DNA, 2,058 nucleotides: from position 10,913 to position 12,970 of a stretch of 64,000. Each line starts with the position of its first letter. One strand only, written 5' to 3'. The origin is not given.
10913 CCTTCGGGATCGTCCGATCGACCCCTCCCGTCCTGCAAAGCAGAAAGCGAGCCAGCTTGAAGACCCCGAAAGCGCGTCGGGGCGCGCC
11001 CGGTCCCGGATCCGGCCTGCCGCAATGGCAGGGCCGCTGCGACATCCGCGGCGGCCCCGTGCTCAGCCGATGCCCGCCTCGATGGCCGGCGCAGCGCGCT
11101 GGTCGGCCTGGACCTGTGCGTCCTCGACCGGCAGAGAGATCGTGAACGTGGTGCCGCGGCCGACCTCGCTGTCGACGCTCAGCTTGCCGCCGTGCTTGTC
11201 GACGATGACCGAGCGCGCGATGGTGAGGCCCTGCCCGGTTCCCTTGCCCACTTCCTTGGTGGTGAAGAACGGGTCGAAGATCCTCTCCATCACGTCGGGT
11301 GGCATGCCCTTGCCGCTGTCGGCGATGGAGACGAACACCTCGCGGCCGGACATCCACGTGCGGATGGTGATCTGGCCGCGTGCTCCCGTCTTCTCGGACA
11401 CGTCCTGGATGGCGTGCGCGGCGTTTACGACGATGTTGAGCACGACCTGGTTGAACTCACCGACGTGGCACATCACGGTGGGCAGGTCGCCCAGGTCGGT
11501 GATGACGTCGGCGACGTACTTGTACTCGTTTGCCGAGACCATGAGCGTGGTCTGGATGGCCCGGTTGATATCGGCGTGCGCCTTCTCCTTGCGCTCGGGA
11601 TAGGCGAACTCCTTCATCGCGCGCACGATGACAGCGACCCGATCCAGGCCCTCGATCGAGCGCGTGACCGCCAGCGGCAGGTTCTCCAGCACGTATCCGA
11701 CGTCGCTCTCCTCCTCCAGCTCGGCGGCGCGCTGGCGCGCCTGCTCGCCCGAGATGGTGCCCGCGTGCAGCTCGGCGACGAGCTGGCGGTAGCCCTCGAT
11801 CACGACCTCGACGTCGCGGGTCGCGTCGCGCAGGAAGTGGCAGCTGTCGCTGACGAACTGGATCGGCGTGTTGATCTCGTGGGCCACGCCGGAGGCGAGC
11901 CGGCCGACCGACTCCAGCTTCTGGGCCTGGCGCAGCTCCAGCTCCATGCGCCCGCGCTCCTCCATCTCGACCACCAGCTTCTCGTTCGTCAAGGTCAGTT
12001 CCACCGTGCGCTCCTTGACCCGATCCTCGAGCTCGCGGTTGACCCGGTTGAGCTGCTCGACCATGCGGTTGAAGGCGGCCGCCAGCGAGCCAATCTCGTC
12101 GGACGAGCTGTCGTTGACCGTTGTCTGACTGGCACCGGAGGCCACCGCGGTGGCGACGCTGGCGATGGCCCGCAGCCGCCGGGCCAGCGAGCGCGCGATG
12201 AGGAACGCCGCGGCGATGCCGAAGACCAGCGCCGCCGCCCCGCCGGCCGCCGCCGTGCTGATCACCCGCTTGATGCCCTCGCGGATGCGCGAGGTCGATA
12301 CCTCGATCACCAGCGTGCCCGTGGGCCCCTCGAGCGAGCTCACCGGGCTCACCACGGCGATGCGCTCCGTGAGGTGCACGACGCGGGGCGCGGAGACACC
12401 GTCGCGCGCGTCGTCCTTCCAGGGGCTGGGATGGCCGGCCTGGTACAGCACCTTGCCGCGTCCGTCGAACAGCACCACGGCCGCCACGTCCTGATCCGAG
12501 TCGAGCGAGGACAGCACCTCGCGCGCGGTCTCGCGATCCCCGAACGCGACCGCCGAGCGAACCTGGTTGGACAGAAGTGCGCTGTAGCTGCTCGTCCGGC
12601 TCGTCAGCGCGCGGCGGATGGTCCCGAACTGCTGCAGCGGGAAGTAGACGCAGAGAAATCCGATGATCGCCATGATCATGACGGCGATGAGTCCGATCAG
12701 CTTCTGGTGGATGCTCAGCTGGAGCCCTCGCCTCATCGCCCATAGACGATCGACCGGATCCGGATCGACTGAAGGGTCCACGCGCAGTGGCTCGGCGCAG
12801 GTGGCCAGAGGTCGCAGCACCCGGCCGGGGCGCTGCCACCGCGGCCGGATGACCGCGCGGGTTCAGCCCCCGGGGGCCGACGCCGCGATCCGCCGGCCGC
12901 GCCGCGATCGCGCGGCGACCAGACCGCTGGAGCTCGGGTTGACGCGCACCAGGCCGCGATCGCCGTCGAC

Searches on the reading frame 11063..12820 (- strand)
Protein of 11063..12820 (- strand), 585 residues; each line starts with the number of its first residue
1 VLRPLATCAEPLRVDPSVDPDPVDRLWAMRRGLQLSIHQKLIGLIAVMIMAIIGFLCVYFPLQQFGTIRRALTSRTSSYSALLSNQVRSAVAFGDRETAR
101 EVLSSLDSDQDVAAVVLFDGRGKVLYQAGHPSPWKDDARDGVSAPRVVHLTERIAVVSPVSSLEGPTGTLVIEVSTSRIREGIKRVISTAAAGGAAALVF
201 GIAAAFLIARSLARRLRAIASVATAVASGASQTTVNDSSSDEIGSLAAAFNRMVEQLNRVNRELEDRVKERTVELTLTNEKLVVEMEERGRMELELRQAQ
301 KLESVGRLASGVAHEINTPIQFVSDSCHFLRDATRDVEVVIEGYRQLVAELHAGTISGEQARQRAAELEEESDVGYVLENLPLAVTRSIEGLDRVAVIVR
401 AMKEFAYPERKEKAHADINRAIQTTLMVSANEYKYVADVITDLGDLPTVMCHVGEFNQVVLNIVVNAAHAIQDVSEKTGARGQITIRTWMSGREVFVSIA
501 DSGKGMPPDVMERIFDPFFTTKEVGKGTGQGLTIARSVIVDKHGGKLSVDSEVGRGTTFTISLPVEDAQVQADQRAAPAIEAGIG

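Call 3: search_protein_families(library=pfam, proteins=[window:11063-12820:-], max_evalue=1)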
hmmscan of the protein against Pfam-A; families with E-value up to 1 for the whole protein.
window:11063-12820:- (585 aa): 11 families
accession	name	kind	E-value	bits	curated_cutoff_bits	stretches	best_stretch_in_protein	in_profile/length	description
PF02518.31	HATPase_c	-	6.5e-26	91.4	26.4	1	457-566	7-110/111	Histidine kinase-, DNA gyrase B-, and HSP90-like ATPase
PF00672.30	HAMP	-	5.9e-13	49.4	25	1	207-258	1-52/53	HAMP domain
PF17152.10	CHASE8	-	5e-12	46.4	27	1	69-127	2-60/102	Periplasmic sensor domain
PF00512.31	HisKA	-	0.0052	17.3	26.9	1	306-333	3-30/66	His Kinase A (phospho-acceptor) domain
PF14501.12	HATPase_c_5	-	0.0097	16.3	22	1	458-552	8-91/102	GHKL domain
PF13581.12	HATPase_c_2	-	0.052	14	27.4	1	478-538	50-108/127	Histidine kinase-like ATPase domain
PF10144.15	SMP_2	-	0.054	13.6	28.9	1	30-179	3-150/159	Bacterial virulence factor haemolysin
PF19011.5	DUF5740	-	0.084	13.6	26.5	1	434-470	45-81/94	Family of unknown function (DUF5740)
PF11672.13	DUF3268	-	0.088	13.6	28.4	1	409-468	63-118/121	zinc-finger-containing domain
PF15818.10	CCDC73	-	0.13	10.6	27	1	225-298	167-239/1050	Coiled-coil domain-containing protein 73 family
PF18181.6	SLATT_1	-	0.56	10.7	26.3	1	195-274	29-105/122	SMODS and SLOG-associating 2TM effector domain 1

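Call 4: search_protein_families(library=ncbifam, proteins=[window:11063-12820:-], max_evalue=1)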
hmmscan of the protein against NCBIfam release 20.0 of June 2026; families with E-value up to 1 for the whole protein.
window:11063-12820:- (585 aa): 87 families (the best 25 are shown)
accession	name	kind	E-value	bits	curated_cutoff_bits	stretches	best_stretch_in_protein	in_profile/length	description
NF038348.1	T2SS_HK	subfamily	1.7e-72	244.7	450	1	203-565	224-573/574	histidine kinase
NF008468.0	PRK11360.1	equivalog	8.1e-50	169.8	646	3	390-571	439-614/616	two-component system sensor histidine kinase AtoS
NF052574.1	HisKinEspCMyxo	equivalog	7.6e-44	150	1200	2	384-576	459-648/785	serine histidine kinase EspC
NF052573.1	HisKinEspAMyxo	equivalog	3.3e-43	147.8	1400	2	378-577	425-623/755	serine histidine kinase EspA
NF046020.1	HisKinCckABruc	equivalog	3.9e-36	124.3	1000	2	444-572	579-714/868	cell cycle histidine kinase CckA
NF010411.0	PRK13837.1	equivalog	4.8e-35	120.8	647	2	454-574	559-685/828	two-component system VirA-like sensor kinase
NF007688.0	PRK10364.1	equivalog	8.5e-35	120.4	479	2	391-569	285-455/460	two-component system sensor histidine kinase ZraS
NF033092.0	HK_WalK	equivalog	2.5e-33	115.5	725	2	449-565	482-594/594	cell wall metabolism sensor histidine kinase WalK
NF047466.1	hybrid_RR_LvrB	exception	1.2e-32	113.6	500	2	393-565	199-376/377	hybrid histidine kinase/response regulator LvrB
NF046026.1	HisKinCckACaul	equivalog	1.5e-31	109.3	1000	2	440-578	396-545/678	cell cycle histidine kinase CckA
NF010076.0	PRK13557.1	subfamily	2.3e-30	105.5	631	2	453-576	275-405/540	histidine kinase famiy protein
NF011874.0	PRK15347.1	equivalog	3.8e-30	104.6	852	2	477-571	527-620/921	two component system sensor kinase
NF053867.1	SprKinKinDBac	equivalog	1.1e-27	96.7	775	2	413-566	355-498/500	sporulation kinase KinD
NF047794.1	HisKinPtgB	equivalog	7.5e-27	93.9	1000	2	385-556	483-646/656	two-component system sensor histidine kinase PgtB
TIGR02956.1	TMAO_torS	equivalog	1.1e-25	90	676.5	2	425-575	548-692/967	TMAO reductase system sensor histidine kinase/response regulator TorS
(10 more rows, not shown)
